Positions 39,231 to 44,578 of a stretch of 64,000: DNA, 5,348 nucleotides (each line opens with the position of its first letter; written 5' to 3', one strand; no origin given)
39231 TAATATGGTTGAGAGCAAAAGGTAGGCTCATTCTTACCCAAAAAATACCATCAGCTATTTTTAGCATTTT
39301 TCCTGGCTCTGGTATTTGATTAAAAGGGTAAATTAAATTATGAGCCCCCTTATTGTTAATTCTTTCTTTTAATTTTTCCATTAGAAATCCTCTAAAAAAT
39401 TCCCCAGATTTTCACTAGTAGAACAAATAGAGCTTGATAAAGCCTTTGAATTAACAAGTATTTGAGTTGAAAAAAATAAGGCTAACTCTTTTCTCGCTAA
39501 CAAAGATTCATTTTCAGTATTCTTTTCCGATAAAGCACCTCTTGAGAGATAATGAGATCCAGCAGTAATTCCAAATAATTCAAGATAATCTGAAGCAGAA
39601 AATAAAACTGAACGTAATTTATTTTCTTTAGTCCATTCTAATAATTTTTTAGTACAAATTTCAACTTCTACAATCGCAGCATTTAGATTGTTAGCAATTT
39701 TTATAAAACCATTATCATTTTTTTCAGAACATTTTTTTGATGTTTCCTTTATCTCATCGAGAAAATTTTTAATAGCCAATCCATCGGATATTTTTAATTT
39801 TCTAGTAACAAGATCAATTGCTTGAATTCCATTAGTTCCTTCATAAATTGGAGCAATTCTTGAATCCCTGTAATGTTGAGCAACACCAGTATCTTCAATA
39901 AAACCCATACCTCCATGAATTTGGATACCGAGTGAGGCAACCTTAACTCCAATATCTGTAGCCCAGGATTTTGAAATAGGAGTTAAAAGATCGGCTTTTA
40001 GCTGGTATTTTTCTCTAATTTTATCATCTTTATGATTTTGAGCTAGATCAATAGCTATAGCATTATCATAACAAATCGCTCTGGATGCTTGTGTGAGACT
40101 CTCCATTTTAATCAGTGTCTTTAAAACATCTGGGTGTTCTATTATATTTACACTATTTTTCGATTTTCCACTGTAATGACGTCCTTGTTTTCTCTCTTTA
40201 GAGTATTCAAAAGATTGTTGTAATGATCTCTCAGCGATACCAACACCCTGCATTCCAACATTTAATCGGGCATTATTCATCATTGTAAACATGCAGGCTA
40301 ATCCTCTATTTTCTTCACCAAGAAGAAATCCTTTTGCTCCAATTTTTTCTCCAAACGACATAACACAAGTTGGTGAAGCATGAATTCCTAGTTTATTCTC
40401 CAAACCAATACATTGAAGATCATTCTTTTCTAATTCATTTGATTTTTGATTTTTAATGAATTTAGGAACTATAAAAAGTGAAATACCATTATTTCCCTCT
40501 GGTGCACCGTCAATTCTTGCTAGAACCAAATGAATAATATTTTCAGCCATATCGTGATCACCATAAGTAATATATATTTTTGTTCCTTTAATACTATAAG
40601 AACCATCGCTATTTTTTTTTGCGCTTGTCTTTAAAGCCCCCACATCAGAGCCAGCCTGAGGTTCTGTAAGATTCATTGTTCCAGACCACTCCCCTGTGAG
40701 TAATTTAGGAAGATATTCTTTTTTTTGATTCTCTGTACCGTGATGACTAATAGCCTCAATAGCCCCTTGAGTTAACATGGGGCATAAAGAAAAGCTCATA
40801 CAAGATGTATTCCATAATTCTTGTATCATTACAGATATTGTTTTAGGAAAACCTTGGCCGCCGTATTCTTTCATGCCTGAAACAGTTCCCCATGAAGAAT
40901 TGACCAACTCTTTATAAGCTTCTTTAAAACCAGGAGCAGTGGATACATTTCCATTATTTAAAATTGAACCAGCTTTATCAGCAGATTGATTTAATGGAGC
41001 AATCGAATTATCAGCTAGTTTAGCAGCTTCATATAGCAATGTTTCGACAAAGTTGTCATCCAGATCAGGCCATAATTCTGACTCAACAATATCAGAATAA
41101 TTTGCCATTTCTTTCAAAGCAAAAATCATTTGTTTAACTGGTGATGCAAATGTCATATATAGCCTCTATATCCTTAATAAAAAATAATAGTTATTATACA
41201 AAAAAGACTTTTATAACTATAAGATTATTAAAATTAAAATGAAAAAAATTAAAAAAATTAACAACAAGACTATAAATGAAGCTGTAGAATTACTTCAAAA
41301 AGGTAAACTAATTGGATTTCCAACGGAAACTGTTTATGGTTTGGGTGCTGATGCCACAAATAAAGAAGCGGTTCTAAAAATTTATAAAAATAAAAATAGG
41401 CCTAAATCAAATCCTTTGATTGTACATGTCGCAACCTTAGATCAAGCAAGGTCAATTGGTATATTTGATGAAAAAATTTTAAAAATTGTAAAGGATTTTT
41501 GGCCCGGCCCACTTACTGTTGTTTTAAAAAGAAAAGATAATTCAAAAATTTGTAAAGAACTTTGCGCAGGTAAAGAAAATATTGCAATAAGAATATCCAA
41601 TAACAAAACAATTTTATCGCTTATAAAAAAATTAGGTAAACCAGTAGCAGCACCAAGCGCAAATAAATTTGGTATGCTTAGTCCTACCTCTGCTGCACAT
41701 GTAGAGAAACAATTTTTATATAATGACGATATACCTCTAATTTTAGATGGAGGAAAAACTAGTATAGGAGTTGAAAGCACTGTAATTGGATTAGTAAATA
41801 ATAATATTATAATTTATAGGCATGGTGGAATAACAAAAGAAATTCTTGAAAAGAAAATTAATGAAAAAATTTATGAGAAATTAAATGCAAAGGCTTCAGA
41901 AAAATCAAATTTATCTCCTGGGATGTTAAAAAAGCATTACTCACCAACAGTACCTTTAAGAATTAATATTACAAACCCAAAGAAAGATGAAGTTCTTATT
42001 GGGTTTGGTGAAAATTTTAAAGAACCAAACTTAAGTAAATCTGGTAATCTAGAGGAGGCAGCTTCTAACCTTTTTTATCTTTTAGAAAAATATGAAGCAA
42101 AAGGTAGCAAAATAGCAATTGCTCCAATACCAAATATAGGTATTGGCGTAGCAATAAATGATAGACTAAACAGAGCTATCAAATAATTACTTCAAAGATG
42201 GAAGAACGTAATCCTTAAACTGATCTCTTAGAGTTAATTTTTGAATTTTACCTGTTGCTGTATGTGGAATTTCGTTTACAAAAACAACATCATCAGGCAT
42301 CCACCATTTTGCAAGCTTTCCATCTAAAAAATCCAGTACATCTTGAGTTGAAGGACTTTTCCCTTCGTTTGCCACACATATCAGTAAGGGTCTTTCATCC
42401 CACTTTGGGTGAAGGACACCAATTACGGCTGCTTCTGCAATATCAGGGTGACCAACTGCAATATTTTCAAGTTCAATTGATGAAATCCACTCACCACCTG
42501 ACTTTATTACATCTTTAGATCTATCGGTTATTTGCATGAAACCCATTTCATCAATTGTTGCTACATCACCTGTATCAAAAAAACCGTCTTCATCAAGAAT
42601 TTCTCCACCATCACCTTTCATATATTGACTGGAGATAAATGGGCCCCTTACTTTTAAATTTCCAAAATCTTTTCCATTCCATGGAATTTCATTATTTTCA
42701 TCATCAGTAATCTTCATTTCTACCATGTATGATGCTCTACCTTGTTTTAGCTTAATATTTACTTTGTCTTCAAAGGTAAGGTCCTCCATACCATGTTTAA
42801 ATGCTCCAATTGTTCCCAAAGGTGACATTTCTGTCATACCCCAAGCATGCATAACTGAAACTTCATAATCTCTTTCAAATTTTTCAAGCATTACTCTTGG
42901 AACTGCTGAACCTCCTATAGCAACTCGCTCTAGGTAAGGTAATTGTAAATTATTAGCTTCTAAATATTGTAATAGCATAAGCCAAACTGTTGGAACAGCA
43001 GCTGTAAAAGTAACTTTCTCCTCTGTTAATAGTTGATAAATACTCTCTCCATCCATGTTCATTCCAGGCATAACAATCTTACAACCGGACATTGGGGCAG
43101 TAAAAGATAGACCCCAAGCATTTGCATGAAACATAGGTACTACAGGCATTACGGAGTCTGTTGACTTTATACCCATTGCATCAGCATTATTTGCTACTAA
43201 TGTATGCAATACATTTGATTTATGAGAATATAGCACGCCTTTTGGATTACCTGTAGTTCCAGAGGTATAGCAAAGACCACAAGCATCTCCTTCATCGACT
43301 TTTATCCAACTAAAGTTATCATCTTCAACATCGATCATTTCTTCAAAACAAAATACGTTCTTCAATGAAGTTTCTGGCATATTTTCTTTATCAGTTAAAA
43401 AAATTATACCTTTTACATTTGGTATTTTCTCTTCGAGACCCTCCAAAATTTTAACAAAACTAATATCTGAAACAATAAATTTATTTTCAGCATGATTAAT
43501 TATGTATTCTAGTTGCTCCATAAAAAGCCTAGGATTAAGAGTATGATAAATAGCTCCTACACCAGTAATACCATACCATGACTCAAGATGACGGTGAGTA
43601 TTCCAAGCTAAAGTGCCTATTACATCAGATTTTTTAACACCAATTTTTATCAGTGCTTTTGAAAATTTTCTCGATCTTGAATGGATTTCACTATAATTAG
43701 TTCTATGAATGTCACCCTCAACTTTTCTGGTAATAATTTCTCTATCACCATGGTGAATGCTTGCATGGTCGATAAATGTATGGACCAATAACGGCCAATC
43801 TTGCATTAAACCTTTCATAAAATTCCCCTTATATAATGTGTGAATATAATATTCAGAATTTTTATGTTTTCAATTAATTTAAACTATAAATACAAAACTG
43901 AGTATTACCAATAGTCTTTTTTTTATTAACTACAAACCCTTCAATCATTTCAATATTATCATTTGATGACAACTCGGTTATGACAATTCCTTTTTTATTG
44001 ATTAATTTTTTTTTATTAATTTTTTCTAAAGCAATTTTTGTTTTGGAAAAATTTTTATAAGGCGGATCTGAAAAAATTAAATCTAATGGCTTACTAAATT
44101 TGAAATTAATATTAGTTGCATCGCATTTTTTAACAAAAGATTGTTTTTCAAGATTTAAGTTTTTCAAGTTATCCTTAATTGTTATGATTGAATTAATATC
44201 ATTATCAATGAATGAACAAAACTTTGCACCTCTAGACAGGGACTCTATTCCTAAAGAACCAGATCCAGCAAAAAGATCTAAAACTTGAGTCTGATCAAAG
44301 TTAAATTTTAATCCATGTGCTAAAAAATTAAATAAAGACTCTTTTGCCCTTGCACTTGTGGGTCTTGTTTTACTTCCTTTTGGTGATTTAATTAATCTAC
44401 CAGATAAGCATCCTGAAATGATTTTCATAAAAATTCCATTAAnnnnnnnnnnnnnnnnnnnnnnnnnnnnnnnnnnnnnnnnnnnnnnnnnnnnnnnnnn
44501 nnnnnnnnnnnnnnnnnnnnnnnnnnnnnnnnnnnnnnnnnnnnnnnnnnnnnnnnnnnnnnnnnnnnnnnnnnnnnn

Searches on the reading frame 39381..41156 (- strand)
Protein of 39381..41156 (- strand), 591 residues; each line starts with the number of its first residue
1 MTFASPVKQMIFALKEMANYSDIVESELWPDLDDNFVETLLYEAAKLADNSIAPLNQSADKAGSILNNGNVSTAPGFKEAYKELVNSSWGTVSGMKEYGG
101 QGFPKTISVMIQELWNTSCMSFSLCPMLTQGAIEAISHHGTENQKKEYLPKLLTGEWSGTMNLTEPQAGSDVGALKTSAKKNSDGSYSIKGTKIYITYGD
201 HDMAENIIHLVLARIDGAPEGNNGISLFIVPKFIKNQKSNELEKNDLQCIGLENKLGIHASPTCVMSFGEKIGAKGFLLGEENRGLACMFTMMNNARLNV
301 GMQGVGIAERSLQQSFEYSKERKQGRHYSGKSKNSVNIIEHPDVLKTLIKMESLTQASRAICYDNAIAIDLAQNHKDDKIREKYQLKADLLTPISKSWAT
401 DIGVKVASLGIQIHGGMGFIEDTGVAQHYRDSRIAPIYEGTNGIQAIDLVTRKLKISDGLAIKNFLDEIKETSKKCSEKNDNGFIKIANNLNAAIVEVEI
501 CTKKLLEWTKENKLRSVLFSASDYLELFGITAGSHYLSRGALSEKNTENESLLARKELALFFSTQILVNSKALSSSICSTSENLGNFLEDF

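Call 43: search_protein_families(library=pfam, proteins=[window:39381-41156:-], max_evalue=0.00001)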
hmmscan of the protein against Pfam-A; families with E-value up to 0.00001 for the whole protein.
window:39381-41156:- (591 aa): 6 families
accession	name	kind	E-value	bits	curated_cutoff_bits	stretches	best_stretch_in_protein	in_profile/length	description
PF00441.29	Acyl-CoA_dh_1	-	4e-25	89.2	22.4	1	283-449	1-145/150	Acyl-CoA dehydrogenase, C-terminal domain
PF02770.24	Acyl-CoA_dh_M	-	3.9e-13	49.8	33.3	1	161-268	2-94/97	Acyl-CoA dehydrogenase, middle domain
PF02771.21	Acyl-CoA_dh_N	-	8.2e-12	45.9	22.9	1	43-156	10-113/113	Acyl-CoA dehydrogenase, N-terminal domain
PF12806.12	Acyl-CoA_dh_C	-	1.1e-11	45.4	30.3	1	465-583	1-119/124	Acetyl-CoA dehydrogenase C-terminal like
PF08028.16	Acyl-CoA_dh_2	-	9.7e-09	36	22.7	1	300-442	3-133/134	Acyl-CoA dehydrogenase, C-terminal domain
PF22924.1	ACOX_C_alpha1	-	4.5e-07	30.3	27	1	292-444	3-159/169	Acyl-CoA oxidase, C-alpha1 domain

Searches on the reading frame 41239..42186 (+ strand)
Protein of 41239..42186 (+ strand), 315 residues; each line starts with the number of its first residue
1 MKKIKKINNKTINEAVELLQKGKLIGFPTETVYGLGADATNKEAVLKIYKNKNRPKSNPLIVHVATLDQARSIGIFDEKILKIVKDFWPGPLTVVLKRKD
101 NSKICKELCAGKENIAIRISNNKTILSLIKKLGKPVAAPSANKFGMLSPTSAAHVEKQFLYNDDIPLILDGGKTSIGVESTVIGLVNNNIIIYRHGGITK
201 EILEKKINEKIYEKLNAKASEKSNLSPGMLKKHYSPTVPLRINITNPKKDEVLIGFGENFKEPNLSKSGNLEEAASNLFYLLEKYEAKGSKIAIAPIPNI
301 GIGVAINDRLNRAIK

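Call 44: search_protein_families(library=pfam, proteins=[window:41239-42186:+], max_evalue=0.00001)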
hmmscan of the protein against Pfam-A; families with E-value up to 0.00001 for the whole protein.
window:41239-42186:+ (315 aa): 2 families
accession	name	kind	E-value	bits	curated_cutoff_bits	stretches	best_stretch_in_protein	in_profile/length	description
PF01300.24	Sua5_yciO_yrdC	-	7.9e-55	185.5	25.1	1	17-196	1-178/178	Telomere recombination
PF03481.19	Sua5_C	-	3.7e-17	63.6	22.9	1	198-313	1-134/136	Threonylcarbamoyl-AMP synthase, C-terminal domain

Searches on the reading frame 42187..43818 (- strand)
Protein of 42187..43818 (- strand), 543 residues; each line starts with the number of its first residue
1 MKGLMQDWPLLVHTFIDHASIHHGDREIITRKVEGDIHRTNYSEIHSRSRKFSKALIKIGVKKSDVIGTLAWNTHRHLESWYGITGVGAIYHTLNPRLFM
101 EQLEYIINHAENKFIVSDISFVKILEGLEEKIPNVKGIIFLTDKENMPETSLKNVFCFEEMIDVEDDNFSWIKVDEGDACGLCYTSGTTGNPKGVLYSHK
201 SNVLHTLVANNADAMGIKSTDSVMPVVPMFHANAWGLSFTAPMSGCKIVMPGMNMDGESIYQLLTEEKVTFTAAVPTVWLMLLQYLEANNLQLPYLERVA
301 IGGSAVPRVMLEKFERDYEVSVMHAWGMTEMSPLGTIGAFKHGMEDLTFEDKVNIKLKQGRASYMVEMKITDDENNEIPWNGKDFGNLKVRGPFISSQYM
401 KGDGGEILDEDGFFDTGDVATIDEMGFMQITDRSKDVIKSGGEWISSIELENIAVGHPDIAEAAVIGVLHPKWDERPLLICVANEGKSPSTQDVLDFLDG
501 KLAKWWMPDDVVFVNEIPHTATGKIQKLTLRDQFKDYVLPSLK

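Call 44: search_protein_families(library=pfam, proteins=[window:42187-43818:-], max_evalue=0.00001)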
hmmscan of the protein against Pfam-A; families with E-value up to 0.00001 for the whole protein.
window:42187-43818:- (543 aa): 2 families
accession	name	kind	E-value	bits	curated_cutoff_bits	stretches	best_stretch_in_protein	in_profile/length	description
PF00501.34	AMP-binding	-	1.5e-66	225.3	29.9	1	22-399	7-383/384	AMP-binding enzyme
PF13193.12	AMP-binding_C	-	4.6e-17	63.2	24.5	1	449-524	1-76/76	AMP-binding enzyme C-terminal domain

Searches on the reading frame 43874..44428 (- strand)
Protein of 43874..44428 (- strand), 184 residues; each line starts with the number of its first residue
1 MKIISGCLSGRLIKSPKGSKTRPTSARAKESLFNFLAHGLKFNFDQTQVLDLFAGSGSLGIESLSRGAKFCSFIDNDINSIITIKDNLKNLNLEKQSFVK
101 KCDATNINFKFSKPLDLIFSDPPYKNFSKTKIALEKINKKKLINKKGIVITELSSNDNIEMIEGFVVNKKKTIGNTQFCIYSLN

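Call 44: search_protein_families(library=pfam, proteins=[window:43874-44428:-], max_evalue=0.00001)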
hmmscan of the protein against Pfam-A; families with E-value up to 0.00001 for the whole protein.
window:43874-44428:- (184 aa): 2 families
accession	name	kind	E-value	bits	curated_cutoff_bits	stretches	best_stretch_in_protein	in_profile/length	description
PF03602.21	Cons_hypoth95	-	8.7e-46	156.3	24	1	1-181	1-181/182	Conserved hypothetical protein 95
PF05175.20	MTS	-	8.5e-08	32.5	23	1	35-147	22-134/170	Methyltransferase small domain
